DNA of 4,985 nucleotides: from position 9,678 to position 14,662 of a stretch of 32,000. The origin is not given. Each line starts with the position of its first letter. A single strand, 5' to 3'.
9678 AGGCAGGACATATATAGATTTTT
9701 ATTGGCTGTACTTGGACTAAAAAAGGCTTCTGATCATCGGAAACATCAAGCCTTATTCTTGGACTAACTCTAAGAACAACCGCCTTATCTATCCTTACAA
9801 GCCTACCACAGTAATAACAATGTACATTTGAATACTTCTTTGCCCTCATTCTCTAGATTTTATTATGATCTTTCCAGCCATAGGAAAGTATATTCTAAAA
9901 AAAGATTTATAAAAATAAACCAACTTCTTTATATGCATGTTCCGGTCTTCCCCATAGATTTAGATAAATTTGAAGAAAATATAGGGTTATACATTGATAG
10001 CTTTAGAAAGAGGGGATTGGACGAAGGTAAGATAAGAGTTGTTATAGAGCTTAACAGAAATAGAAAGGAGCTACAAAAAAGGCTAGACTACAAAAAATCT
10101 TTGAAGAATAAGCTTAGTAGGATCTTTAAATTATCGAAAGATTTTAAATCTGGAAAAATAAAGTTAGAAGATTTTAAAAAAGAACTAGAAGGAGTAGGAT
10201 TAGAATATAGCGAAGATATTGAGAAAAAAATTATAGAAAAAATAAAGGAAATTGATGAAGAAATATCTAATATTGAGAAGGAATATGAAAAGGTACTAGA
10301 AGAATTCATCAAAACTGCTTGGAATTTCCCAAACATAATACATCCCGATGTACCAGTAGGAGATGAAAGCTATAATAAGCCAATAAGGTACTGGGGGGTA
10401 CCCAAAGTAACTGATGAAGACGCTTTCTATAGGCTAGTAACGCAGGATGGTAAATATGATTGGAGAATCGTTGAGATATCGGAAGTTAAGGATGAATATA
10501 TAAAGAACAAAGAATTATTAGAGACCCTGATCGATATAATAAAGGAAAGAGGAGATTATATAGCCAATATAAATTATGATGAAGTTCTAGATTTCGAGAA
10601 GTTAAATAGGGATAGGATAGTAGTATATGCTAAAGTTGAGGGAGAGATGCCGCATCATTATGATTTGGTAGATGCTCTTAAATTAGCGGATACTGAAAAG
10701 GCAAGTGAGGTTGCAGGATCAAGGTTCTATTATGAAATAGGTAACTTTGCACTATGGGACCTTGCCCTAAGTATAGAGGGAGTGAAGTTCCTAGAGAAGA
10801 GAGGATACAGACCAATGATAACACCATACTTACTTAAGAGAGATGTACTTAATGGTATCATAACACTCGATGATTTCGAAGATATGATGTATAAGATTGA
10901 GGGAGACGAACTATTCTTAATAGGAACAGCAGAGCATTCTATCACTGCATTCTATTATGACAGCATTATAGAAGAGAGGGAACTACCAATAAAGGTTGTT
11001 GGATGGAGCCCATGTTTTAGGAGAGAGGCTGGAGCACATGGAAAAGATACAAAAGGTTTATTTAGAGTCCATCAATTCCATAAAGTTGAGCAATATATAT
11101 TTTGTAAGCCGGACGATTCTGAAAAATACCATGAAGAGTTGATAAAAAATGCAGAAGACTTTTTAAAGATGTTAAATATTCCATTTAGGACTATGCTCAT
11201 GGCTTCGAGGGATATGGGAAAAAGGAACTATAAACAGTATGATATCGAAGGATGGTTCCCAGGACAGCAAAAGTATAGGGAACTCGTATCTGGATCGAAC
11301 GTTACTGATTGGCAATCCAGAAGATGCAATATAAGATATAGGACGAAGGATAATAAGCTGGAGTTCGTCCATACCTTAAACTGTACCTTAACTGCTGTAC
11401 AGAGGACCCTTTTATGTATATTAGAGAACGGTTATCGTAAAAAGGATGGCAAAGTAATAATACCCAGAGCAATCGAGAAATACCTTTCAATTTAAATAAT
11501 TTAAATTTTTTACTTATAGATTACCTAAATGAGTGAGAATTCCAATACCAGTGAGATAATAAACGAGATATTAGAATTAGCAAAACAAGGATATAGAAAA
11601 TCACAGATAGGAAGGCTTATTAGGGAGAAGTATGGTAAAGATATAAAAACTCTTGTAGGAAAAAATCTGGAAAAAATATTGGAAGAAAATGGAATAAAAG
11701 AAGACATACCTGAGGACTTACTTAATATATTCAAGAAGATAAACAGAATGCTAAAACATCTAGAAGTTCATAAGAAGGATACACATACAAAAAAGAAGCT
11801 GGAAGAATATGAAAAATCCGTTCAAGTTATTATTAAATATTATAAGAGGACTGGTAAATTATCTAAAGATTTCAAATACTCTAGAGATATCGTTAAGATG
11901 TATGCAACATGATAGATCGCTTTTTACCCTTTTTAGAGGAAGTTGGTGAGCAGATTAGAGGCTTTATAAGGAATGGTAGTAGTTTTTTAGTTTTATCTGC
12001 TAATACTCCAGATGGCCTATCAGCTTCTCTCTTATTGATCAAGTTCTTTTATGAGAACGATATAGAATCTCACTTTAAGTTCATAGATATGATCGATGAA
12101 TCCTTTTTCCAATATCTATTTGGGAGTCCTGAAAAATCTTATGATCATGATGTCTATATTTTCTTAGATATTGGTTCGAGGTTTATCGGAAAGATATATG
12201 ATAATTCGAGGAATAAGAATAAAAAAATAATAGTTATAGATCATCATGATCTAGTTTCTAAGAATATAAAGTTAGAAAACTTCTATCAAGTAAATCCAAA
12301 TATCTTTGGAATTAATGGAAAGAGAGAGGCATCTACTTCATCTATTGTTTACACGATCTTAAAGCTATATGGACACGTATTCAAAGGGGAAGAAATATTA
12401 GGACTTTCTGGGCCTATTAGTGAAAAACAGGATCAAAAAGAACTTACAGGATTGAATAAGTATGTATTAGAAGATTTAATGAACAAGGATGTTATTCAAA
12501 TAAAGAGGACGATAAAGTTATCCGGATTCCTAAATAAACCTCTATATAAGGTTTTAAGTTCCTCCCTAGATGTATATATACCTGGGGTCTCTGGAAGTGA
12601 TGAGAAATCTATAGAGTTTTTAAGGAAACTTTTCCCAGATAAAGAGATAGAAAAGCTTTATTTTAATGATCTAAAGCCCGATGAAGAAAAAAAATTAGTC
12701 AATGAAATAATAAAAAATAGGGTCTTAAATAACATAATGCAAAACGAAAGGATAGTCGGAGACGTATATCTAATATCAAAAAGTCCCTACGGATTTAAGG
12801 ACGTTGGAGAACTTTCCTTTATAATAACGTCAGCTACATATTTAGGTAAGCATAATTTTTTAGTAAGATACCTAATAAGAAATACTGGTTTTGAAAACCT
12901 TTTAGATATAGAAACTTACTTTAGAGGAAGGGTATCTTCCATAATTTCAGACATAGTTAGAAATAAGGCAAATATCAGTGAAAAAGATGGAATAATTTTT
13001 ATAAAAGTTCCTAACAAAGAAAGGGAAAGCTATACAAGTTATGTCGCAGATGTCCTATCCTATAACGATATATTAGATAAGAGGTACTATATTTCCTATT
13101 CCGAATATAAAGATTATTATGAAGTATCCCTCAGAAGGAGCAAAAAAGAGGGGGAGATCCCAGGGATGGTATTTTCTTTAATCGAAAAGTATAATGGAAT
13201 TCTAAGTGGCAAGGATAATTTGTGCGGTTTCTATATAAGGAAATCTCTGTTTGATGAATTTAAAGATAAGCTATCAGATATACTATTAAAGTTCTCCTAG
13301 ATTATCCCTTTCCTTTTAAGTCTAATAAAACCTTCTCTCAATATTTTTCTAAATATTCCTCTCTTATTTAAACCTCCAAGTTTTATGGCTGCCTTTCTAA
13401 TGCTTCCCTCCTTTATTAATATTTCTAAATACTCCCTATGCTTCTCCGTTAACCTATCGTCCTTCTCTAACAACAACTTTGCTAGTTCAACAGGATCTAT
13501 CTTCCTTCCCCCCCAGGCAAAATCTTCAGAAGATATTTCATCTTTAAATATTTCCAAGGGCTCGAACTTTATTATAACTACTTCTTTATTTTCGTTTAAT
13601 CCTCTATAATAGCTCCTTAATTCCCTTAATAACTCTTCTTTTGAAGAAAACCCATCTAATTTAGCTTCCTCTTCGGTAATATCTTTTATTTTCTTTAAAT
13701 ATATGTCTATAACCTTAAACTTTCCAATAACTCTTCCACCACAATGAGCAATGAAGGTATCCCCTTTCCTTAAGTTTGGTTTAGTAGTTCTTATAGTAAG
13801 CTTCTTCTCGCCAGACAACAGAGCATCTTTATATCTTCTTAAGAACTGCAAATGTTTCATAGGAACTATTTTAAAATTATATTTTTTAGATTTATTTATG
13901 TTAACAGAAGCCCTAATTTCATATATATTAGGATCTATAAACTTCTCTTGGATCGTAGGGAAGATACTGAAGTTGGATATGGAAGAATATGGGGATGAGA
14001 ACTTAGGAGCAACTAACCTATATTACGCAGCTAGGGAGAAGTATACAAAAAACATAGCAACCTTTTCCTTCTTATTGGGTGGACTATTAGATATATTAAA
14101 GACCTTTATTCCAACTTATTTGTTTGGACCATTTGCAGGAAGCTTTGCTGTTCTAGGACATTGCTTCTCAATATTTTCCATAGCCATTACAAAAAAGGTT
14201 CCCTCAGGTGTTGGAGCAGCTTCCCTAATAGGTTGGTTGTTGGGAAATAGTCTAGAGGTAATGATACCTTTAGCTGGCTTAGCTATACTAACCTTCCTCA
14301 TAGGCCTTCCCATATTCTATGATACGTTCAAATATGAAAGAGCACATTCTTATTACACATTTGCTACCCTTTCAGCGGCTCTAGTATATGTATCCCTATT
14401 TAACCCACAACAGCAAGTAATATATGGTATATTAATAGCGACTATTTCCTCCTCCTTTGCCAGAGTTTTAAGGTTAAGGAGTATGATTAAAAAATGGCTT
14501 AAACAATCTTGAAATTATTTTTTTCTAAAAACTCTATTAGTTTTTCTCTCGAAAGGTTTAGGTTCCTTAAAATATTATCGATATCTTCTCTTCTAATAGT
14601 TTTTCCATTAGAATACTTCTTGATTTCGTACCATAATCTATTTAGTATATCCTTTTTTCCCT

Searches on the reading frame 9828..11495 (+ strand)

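Call 52: search_protein_families(library=pfam, proteins=[window:9828-11495:+], max_evalue=0.00001)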
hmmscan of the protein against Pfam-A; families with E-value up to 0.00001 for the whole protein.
window:9828-11495:+ (555 aa): 2 families
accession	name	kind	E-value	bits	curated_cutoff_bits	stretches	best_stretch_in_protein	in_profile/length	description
PF00587.30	tRNA-synt_2b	-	3.5e-39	135.2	29.3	1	359-534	8-178/179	tRNA synthetase class II core domain (G, H, P, S and T)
PF02403.27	Seryl_tRNA_N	-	2.1e-06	28.3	28.2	0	43-170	2-107/108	Seryl-tRNA synthetase N-terminal domain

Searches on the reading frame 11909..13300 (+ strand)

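Call 52: search_protein_families(library=pfam, proteins=[window:11909-13300:+], max_evalue=0.00001)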
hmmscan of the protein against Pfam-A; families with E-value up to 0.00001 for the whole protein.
window:11909-13300:+ (463 aa): 2 families
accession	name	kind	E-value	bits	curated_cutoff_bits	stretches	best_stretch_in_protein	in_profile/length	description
PF21763.2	DHH_CID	-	2.2e-10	41.2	27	1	209-278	6-77/84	DHH-CID domain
PF01368.27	DHH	-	7.3e-07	29.9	28.1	1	35-154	13-104/125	DHH family, N-terminal domain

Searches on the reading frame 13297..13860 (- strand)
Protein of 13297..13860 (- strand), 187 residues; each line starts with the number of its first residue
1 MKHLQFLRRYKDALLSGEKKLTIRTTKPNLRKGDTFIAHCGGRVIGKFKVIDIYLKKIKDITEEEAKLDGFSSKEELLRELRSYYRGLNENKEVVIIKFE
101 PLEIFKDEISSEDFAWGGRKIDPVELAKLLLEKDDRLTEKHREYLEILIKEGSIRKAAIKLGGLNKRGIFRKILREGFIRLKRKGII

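Call 53: search_protein_families(library=pfam, proteins=[window:13297-13860:-], max_evalue=0.00001)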
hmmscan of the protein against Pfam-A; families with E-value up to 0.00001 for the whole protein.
window:13297-13860:- (187 aa): 1 family
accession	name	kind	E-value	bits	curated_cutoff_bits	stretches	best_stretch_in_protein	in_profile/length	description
PF04266.20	ASCH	-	9.7e-19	68.4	21.2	1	4-102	1-102/103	ASCH domain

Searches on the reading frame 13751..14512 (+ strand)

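Call 53: search_protein_families(library=pfam, proteins=[window:13751-14512:+], max_evalue=0.00001)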
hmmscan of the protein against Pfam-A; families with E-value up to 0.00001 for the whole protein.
window:13751-14512:+ (253 aa): 1 family
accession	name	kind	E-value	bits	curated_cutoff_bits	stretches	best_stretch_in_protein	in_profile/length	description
PF02660.20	G3P_acyltransf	-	3.2e-19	70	24.1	1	56-231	1-146/164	Glycerol-3-phosphate acyltransferase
